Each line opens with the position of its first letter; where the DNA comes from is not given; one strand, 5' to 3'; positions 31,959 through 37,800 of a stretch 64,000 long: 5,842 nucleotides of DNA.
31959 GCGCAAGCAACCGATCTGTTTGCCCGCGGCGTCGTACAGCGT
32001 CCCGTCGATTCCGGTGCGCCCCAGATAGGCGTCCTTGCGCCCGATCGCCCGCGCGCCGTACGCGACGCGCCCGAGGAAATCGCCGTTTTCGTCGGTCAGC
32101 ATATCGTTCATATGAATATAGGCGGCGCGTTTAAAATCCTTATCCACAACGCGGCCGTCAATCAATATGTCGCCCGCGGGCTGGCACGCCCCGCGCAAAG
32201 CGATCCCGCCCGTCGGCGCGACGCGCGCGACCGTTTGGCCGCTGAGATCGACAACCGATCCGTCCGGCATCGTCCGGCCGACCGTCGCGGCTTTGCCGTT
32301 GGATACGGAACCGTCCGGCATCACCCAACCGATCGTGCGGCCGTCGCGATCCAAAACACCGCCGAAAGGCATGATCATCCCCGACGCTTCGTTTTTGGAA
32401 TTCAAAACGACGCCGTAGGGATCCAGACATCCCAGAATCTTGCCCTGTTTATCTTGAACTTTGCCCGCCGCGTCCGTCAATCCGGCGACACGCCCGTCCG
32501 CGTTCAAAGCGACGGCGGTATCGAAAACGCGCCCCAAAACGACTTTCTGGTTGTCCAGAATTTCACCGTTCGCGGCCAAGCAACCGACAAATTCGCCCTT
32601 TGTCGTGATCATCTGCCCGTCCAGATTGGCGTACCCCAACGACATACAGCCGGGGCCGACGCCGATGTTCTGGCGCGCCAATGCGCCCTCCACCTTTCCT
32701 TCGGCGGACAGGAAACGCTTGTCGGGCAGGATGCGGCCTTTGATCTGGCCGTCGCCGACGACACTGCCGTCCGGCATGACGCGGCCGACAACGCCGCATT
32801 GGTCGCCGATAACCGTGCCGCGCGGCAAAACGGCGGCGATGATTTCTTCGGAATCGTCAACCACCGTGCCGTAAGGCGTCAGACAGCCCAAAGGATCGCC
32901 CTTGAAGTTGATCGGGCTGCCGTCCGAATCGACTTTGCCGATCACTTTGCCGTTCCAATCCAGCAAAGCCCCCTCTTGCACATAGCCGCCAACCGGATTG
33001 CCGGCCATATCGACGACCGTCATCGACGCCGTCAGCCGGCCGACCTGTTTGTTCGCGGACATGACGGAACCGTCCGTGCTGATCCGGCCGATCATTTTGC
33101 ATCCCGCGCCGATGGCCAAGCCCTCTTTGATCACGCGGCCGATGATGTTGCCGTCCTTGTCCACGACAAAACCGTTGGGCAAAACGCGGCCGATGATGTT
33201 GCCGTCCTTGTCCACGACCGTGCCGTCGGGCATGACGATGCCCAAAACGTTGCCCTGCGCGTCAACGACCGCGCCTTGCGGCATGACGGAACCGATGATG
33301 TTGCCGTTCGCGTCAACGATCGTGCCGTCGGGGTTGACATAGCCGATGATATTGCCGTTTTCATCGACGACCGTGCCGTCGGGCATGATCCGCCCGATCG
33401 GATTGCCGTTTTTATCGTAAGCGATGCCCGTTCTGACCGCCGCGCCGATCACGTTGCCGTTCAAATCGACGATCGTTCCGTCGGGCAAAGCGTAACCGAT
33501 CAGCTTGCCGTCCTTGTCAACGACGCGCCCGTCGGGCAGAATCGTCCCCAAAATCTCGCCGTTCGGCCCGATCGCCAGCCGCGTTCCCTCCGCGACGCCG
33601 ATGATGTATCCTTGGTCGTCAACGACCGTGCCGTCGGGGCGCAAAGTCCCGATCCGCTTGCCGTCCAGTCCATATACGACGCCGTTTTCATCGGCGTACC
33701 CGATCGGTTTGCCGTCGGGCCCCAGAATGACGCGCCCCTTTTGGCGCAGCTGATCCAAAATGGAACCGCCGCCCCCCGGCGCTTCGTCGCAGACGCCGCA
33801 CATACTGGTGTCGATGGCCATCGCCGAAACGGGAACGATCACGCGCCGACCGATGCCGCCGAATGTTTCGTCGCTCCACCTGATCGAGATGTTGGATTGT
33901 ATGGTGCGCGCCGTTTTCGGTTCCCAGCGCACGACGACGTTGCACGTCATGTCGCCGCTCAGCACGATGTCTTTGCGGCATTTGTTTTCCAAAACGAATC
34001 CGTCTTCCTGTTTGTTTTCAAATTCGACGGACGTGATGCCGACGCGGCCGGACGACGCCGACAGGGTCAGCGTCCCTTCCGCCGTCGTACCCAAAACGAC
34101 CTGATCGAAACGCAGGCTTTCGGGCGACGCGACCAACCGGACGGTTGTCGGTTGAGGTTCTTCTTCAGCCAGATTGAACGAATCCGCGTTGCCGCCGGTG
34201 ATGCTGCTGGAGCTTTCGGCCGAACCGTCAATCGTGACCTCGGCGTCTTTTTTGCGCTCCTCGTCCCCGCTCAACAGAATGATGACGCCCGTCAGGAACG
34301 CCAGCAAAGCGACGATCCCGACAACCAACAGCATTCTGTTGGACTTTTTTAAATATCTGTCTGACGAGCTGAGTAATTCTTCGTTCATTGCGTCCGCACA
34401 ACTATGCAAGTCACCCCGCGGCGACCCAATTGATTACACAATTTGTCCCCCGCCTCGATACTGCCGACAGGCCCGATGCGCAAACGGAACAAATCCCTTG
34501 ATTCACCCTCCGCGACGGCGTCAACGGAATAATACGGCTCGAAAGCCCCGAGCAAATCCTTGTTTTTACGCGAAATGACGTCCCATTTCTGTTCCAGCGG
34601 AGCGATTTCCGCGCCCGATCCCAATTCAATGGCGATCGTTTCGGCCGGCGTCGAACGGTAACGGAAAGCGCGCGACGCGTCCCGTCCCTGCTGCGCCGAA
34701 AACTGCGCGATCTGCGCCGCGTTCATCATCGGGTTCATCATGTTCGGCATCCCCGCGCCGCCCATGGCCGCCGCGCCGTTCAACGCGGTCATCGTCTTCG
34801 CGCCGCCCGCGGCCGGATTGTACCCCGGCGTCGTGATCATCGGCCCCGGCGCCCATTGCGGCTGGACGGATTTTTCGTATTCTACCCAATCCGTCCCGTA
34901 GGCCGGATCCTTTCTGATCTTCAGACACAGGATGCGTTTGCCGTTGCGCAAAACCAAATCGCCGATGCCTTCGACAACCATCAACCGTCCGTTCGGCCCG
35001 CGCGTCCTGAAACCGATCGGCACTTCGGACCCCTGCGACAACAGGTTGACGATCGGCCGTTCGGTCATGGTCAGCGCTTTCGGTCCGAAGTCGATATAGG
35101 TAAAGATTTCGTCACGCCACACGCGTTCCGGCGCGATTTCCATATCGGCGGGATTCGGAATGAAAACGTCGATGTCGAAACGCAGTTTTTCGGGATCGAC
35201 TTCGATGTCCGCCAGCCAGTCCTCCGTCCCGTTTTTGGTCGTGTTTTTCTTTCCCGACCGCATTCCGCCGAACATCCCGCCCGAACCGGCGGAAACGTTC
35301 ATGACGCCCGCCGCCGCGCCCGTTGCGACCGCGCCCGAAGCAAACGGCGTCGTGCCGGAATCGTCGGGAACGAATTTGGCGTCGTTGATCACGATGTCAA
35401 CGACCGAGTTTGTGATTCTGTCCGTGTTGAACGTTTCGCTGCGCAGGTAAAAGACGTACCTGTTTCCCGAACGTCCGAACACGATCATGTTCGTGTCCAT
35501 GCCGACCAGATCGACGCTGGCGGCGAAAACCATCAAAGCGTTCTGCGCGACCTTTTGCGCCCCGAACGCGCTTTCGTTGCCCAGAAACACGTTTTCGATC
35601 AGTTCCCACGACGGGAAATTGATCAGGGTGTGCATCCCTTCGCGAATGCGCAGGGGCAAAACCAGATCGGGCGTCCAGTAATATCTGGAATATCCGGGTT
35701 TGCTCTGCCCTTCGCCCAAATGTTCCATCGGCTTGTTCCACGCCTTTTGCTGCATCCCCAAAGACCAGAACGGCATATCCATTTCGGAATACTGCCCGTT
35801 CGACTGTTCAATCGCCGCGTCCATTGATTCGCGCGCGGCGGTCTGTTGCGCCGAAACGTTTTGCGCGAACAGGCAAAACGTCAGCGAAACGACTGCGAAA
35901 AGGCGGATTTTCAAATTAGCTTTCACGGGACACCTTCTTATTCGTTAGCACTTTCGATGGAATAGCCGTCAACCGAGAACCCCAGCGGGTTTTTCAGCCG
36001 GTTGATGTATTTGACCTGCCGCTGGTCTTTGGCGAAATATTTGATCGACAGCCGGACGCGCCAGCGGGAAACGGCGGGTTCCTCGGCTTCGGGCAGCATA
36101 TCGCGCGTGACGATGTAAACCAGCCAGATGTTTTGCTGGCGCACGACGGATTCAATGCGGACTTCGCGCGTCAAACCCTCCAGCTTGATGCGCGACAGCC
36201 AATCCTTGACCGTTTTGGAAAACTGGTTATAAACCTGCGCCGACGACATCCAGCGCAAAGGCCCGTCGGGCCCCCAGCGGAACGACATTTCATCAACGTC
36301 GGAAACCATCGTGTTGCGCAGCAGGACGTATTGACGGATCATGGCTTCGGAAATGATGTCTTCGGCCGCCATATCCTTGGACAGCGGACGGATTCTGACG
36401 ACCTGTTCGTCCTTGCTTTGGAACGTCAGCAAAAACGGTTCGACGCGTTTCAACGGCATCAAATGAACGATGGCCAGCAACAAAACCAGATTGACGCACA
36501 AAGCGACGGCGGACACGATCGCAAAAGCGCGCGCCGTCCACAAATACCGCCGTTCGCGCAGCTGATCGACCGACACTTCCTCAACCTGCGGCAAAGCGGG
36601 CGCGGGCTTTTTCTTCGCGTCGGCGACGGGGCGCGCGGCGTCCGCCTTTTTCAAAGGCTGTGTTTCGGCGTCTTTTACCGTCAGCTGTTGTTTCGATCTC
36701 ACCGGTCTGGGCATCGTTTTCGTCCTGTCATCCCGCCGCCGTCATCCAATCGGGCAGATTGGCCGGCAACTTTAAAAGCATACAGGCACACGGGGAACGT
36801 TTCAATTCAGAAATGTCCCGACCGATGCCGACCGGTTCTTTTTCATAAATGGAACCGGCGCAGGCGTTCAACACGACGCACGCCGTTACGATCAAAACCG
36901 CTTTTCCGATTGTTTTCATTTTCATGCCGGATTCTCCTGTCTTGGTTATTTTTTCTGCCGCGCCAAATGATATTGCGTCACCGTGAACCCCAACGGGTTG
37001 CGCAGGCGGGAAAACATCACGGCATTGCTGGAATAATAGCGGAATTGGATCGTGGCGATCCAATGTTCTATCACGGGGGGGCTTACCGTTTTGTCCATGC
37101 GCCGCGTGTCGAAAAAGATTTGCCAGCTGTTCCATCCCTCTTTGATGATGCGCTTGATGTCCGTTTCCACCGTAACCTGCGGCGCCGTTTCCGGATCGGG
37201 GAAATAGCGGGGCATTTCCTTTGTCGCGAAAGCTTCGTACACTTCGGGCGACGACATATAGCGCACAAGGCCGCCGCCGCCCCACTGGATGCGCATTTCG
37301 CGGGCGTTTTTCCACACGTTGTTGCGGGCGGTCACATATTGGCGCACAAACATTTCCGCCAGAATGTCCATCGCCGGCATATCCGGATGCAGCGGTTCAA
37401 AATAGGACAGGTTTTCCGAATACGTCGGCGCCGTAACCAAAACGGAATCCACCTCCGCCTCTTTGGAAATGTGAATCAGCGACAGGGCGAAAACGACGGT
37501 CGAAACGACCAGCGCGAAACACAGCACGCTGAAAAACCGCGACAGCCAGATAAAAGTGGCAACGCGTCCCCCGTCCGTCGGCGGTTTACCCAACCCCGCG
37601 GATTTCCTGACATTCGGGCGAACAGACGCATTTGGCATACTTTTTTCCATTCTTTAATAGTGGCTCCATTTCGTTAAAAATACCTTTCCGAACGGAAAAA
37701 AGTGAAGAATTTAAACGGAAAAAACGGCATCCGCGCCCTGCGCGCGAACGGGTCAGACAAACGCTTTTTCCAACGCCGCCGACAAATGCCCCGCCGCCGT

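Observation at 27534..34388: A 2284-aa VirB10: T4SS core protein expanded about five-fold by a novel repeat array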

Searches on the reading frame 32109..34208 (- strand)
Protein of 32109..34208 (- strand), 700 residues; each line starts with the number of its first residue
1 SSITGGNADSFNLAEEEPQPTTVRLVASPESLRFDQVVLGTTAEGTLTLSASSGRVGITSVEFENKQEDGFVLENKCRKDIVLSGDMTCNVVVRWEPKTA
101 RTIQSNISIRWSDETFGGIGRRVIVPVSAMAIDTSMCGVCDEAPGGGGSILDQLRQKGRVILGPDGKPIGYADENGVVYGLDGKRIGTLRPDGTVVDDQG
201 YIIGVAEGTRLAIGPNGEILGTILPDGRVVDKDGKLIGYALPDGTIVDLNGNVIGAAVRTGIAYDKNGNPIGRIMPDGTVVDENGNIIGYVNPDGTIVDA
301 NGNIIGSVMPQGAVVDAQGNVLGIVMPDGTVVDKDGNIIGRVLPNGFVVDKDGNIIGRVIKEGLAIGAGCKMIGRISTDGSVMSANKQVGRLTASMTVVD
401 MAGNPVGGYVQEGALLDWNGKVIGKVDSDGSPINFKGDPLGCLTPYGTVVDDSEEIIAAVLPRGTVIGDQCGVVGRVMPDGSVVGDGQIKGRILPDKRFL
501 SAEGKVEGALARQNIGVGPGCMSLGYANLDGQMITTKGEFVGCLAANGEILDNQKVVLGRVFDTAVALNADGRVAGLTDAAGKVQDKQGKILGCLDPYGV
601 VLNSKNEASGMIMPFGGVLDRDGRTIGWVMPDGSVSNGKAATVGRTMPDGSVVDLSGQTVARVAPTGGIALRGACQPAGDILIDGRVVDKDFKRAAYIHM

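Call 56: predict_structure(alignment_id=A2)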
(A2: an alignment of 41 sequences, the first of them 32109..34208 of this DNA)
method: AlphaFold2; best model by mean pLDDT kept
length: 700 residues; sequences in the alignment: 41
mean_pLDDT: 85.2   pTM: 0.73
mean pLDDT of the five models: 85.2, 82.8, 82.3, 82.2, 80.2
residues with pLDDT >= 90: 324; 70-90: 318; 50-70: 25; < 50: 33
segments of 3 or more residues with pLDDT < 50: 1-20, 136-148
pLDDT, mean of each block of 10 residues (from residue 1): 33 34 80 77 86 84 78 75 81 85 87 71 87 51 40 71 86 88 89 85 84 91 87 92 92 92 86 90 92 92 90 90 89 90 91 91 90 89 87 93 93 93 89 90 93 93 91 92 92 94 91 87 86 88 92 91 88 89 88 90 89 92 92 91 92 92 86 85 89 81
secondary structure, 60 per line:
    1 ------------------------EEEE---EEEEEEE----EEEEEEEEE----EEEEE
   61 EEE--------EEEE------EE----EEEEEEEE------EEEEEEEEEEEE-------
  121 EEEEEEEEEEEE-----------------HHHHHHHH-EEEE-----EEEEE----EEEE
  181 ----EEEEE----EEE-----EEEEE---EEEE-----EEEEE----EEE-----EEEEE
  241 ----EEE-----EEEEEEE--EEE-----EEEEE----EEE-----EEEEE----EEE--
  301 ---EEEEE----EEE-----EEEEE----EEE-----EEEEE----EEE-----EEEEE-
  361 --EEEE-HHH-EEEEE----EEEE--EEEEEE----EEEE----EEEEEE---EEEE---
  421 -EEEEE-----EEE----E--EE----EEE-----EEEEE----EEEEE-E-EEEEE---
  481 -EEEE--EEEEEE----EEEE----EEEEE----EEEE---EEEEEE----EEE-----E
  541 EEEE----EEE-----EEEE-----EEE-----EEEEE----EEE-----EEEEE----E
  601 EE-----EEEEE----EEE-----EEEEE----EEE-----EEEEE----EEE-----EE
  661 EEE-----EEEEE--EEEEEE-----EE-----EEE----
elements in order (helices of 4 or more, strands of 3 or more residues): E25-28 E32-38 E43-51 E56-63 E72-75 E88-95 E102-113 E121-132 H150-157 E159-162 E168-172 E177-180 E185-189 E194-196 E202-206 E210-213 E219-223 E228-230 E236-240 E245-247 E253-259 E262-264 E270-274 E279-281 E287-291 E296-298 E304-308 E313-315 E321-325 E330-332 E338-342 E347-349 E355-359 E363-366 E372-376 E381-384 E387-392 E397-400 E405-410 E414-417 E422-426 E432-434 E448-450 E456-460 E465-469 E473-477 E482-485 E488-493 E498-501 E506-510 E515-518 E522-527 E532-534 E540-544 E549-551 E557-560 E566-568 E574-578 E583-585 E591-595 E600-602 E608-612 E617-619 E625-629 E634-636 E642-646 E651-653 E659-663 E669-673 E676-681 E694-696
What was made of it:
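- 33813..34136 (-): Ig-like (ASH/PapD-like/MSP-type) beta-sandwich, aa ~85-192, with an invariant Cys pair (C137, C149). AF2 pLDDT ~75-87 (call 56).
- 31602..33107 (-): Degenerate, Cys-containing repeat block A (aa 428-929; 8 Cys). AF2 still models hairpins at pLDDT ~90 (call 56).
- On Beta-flower (PF21785 Bflower_2 / PF21784 Bflower, clan CL0395): AF2 hairpin pattern (call 56).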

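Call 60: fold_search(model_id=the predicted structure, library=pdb)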
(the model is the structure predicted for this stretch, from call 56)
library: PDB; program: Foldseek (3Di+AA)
matches with E <= 10: 1787; with E <= 0.001: 139
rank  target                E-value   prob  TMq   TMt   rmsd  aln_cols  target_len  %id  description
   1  4aq1_C                3.2e-07  1.00  0.14  0.15  23.8       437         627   13  Structure of the SbsB S-layer protein of Geobacillus stearothermophilus PV72p2 in complex with nanobody KB6 (released 2012-06-13)
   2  7som_J                6.8e-07  1.00  0.14  0.15   4.7       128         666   19  Ciliary C2 central pair apparatus isolated from Chlamydomonas reinhardtii (released 2022-04-13)
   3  6fvi                  1.9e-06  1.00  0.14  0.59   9.9       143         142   12  ASH / PapD-like domain of human CEP192 (PapD-like domain 7) (released 2019-03-20)
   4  9ijj_L                2.3e-06  1.00  0.13  0.38   2.8       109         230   16  In situ structure of the central apparatus in mouse sperm axoneme. (released 2025-06-04)
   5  7sqc_T0               2.6e-06  1.00  0.13  0.17   8.7       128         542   18  Ciliary C1 central pair apparatus isolated from Chlamydomonas reinhardtii (released 2022-04-13)
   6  2ys4_MODEL_1_A        3.4e-06  1.00  0.13  0.64   7.5       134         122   16  Solution structure of the N-terminal PapD-like domain of HYDIN protein from human (released 2008-04-08)
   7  8jmw_A                4.7e-06  1.00  0.13  0.17   9.4       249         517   14  Fibril form of serine peptidase Vpr (released 2023-12-06)
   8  7ptb                  5.0e-06  1.00  0.14  0.30   2.7       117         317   16  Crystal structure of the SPD-2 domain of human CEP192 (released 2022-04-06)
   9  2e6j_MODEL_1_A        7.0e-06  1.00  0.13  0.69   3.1       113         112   12  Solution structure of the C-terminal PapD-like domain from human HYDIN protein (released 2007-07-03)
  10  7sqc_T1               9.2e-06  1.00  0.13  0.16   8.8       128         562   18  Ciliary C1 central pair apparatus isolated from Chlamydomonas reinhardtii (released 2022-04-13)
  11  8wa2_F                1.1e-05  0.44  0.11  0.06  55.0       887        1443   11  cryo-EM structure of native mastigonemes isolated from Chlamydomonas reinhardtii at 3.0 angstrom resolution (released 2024-04-10)
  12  5ftx                  1.2e-05  0.72  0.11  0.11  33.3       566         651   13  Structure of surface layer protein SbsC, domains 4-9 (released 2017-02-22)
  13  5fqe_A                1.6e-05  1.00  0.11  0.13   9.5       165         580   11  The details of glycolipid glycan hydrolysis by the structural analysis of a family 123 glycoside hydrolase from Clostr (released 2016-03-30)
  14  3zmr_A                1.7e-05  1.00  0.11  0.16  13.8       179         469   13  Bacteroides ovatus GH5 xyloglucanase in complex with a XXXG heptasaccharide (released 2014-01-15)
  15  5xyr                  1.7e-05  0.47  0.12  0.07  26.8       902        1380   10  Crystal structure of a serine protease from Streptococcus species (released 2018-08-08)
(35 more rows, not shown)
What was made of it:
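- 33813..34136 (-): Foldseek hits HYDIN and CEP192 ASH domains with TMt 0.6-0.7 (call 60).
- Checked: AlphaFold2 models an Ig-like beta-sandwich at aa ~85-192, and its Foldseek hits are ASH/PapD-like/MSP domains (calls 56, 60).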

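Call 66: fold_search(model_id=the predicted structure, library=viral)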
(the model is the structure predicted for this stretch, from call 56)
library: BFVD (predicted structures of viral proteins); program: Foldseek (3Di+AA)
matches with E <= 10: 1242; with E <= 0.001: 71
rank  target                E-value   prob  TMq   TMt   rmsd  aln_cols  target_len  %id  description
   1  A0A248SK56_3          4.1e-12  1.00  0.11  0.08  30.6       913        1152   14  (no name in the UniProt tables at hand)
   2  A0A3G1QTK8            1.0e-09  1.00  0.15  0.14  18.8       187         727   16  Putative cellulase or glycoside hydrolase [Erwinia phage phiEaP8]
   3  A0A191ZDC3            5.9e-08  1.00  0.14  0.38   3.9       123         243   20  Putative coagulation factor 5/8 domain-containing protein [Erwinia phage vB_EamP_Gutmeister]
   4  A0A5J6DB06            1.4e-07  1.00  0.13  0.13  10.7       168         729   15  Putative glycoside hydrolase [Erwinia phage pEp_SNUABM_01]
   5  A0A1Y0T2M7            1.7e-07  1.00  0.14  0.11  21.6       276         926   12  Glycoside hydrolase family 5 domain-containing protein [Pseudomonas phage Skulduggery]
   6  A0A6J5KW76            2.3e-07  1.00  0.12  0.12  10.9       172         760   19  Glycoside hydrolase, family 5 [uncultured Caudovirales phage]
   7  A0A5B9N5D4            3.3e-07  1.00  0.14  0.19  17.7       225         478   12  Putative tail fiber protein [Stenotrophomonas phage Pokken]
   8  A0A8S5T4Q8            1.2e-06  0.99  0.13  0.15  34.1       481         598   12  Tail protein [Siphoviridae sp. ctrpM6]
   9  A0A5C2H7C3            1.6e-06  1.00  0.13  0.47  15.6       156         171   12  Uncharacterized protein [Sinorhizobium phage ort11]
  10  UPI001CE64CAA         2.5e-06  1.00  0.13  0.12  20.0       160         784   12  (no name look-up for this kind of identifier)
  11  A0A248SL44            3.3e-06  1.00  0.13  0.11  15.2       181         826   14  Endoglucanase [Klebsiella phage SopranoGao]
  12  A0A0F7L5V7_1          5.5e-06  1.00  0.13  0.10  18.0       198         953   14  Uncharacterized protein [uncultured marine virus]
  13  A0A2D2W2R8            7.6e-06  1.00  0.14  0.17  15.4       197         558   12  Uncharacterized protein [Stenotrophomonas phage vB_SmaS_DLP_5]
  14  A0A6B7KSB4            8.5e-06  1.00  0.13  0.16  16.2       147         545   15  (no name in the UniProt tables at hand)
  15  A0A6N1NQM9            8.5e-06  1.00  0.16  0.23  19.9       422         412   14  Uncharacterized protein [Tupanvirus soda lake]
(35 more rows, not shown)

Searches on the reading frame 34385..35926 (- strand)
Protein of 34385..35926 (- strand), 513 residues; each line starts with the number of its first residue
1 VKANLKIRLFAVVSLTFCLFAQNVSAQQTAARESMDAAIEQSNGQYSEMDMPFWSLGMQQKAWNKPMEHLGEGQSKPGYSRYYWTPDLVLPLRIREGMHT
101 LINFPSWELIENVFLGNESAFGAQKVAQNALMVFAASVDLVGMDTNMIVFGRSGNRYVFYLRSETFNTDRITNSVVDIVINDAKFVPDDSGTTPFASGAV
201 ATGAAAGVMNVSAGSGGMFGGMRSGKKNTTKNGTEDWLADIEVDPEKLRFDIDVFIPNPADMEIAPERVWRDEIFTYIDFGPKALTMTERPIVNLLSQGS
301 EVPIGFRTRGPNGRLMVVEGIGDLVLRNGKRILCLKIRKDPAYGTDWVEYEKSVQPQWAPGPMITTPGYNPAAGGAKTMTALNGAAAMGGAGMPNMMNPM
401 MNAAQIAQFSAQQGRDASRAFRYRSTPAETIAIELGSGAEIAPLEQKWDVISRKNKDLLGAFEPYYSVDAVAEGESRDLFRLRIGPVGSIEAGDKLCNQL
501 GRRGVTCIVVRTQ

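Call 8: search_protein_families(library=pfam, proteins=[window:34385-35926:-], max_evalue=0.001)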
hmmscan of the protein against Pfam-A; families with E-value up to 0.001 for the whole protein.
window:34385-35926:- (513 aa): 2 families
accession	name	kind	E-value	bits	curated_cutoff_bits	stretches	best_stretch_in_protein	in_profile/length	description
PF03524.21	CagX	-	8.6e-14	52.3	34.2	1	81-335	5-195/198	Conjugal transfer protein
PF05036.18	SPOR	-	4e-05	24.3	21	1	435-511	9-76/76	SPOR domain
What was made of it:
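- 34385..35926 (-): virB9 (CagX domain) with a Gly/Ala-rich insert and a C-terminal SPOR peptidoglycan-binding domain; its stop overlaps the virB10 start (ATGA). Pfam CagX 8.6e-14 and SPOR 4e-5 (call 8).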

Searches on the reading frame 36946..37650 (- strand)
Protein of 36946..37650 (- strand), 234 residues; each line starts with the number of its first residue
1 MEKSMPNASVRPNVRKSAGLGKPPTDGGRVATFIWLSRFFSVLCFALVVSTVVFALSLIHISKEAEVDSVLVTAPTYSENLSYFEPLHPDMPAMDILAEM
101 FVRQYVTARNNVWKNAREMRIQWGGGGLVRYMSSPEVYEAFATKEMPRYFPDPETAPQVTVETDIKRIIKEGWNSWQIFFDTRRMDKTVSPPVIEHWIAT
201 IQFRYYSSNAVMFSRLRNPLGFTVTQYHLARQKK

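Call 8: search_protein_families(library=pfam, proteins=[window:36946-37650:-], max_evalue=0.001)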
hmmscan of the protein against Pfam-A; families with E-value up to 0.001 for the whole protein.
window:36946-37650:- (234 aa): 1 family
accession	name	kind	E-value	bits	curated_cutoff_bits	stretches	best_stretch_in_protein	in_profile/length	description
PF04335.19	VirB8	-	6e-15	56.1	23.2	1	42-229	23-210/213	VirB8 protein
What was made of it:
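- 36946..37650 (-): virB8 paralogue 1. Pfam VirB8 6e-15 (call 8).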
